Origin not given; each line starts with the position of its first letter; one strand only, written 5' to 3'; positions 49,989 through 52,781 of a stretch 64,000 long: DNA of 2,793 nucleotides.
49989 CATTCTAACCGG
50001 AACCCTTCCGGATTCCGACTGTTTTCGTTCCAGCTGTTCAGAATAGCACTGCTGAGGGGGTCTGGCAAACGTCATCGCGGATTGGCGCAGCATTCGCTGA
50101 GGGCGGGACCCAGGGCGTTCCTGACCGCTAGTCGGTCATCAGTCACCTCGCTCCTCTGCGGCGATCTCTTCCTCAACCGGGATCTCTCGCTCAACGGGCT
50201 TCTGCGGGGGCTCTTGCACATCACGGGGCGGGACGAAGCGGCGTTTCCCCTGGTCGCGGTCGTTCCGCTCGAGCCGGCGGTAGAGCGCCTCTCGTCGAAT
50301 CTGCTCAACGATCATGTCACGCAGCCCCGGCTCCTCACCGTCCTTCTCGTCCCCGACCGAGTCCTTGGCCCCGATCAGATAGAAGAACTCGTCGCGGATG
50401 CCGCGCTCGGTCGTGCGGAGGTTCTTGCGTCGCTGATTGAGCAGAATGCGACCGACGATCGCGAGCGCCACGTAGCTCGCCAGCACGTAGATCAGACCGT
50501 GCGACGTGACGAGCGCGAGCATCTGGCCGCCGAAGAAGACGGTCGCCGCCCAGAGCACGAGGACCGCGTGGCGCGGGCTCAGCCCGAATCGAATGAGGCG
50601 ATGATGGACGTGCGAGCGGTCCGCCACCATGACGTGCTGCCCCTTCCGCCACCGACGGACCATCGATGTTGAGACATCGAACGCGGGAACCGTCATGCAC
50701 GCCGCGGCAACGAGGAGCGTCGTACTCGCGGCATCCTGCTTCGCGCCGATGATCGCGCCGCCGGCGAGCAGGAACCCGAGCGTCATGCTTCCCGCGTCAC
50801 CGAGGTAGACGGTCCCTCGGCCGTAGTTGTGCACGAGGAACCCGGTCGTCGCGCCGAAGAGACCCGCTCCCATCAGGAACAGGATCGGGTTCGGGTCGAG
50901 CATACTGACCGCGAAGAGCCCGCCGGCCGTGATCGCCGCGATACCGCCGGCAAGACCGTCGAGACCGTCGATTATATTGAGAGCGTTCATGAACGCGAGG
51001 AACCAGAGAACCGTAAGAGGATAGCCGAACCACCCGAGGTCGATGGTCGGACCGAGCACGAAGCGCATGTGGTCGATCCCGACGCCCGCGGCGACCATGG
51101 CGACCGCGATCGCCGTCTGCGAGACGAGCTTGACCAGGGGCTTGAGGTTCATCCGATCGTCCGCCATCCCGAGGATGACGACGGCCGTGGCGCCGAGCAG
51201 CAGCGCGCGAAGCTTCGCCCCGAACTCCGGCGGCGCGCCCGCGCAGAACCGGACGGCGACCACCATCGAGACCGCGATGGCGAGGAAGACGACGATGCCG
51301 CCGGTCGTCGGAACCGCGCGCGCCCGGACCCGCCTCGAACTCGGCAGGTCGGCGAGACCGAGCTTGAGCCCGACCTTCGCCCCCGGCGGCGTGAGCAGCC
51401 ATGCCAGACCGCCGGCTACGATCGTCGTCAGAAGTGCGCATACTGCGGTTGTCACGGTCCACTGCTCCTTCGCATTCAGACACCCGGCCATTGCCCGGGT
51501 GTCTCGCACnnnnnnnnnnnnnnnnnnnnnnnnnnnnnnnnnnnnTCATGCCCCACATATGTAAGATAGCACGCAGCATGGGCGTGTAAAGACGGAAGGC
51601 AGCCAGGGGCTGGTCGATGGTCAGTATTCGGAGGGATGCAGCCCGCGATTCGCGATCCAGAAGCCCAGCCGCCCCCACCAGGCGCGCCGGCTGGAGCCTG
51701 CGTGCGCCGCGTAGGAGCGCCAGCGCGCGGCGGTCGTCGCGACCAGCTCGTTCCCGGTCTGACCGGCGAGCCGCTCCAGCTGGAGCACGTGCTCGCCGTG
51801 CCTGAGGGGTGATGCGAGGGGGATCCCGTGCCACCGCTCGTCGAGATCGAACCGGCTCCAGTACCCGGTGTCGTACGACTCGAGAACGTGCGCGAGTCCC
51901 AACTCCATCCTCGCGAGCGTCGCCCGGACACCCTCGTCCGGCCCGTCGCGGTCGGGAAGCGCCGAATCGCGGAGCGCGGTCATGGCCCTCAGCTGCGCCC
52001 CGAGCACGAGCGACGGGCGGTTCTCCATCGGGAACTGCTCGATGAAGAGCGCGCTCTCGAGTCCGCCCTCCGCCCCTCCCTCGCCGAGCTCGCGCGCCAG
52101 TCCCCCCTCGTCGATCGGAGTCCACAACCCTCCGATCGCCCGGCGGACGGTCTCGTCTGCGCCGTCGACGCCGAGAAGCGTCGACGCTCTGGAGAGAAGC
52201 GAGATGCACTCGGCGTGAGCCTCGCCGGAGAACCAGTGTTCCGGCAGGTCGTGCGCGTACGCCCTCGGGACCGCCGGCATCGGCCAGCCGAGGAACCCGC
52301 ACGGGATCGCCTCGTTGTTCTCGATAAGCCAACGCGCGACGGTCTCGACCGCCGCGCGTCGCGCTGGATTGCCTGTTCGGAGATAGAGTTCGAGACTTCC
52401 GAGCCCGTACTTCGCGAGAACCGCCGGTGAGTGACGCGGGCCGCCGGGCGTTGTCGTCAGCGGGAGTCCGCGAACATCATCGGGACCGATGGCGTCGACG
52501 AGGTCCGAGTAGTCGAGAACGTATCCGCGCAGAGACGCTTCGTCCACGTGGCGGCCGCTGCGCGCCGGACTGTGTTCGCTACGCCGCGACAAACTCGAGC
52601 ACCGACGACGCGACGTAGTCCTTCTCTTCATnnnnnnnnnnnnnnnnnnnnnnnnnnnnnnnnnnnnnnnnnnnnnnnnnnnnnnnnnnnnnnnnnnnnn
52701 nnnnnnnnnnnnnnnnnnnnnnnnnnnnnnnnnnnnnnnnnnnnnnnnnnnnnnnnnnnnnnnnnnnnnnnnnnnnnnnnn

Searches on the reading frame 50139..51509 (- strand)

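Call 90: search_protein_families(library=pfam, proteins=[window:50139-51509:-], max_evalue=0.00001)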
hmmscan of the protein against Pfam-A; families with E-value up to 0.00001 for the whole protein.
window:50139-51509:- (456 aa): 1 family
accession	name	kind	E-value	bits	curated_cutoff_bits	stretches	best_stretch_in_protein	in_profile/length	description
PF00953.26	Glycos_transf_4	-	3.8e-33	115.2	27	1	102-255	3-159/160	Glycosyl transferase family 4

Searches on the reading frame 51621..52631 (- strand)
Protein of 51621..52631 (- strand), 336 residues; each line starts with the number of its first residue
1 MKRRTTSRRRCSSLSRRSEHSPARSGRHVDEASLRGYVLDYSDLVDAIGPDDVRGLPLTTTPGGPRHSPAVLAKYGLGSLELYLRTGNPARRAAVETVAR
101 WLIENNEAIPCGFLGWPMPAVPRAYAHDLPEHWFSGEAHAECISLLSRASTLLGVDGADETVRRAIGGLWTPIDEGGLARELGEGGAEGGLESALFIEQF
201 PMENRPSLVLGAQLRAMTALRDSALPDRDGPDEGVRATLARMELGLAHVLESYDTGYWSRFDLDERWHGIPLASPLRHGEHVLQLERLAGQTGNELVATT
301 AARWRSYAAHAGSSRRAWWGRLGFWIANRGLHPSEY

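Call 90: search_protein_families(library=pfam, proteins=[window:51621-52631:-], max_evalue=0.00001)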
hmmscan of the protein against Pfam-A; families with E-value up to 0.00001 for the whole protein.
window:51621-52631:- (336 aa): 1 family
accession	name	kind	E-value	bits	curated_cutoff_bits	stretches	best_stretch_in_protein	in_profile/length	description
PF06662.19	C5-epim_C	-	1.3e-12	48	23.3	1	126-306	18-188/188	D-glucuronyl C5-epimerase C-terminus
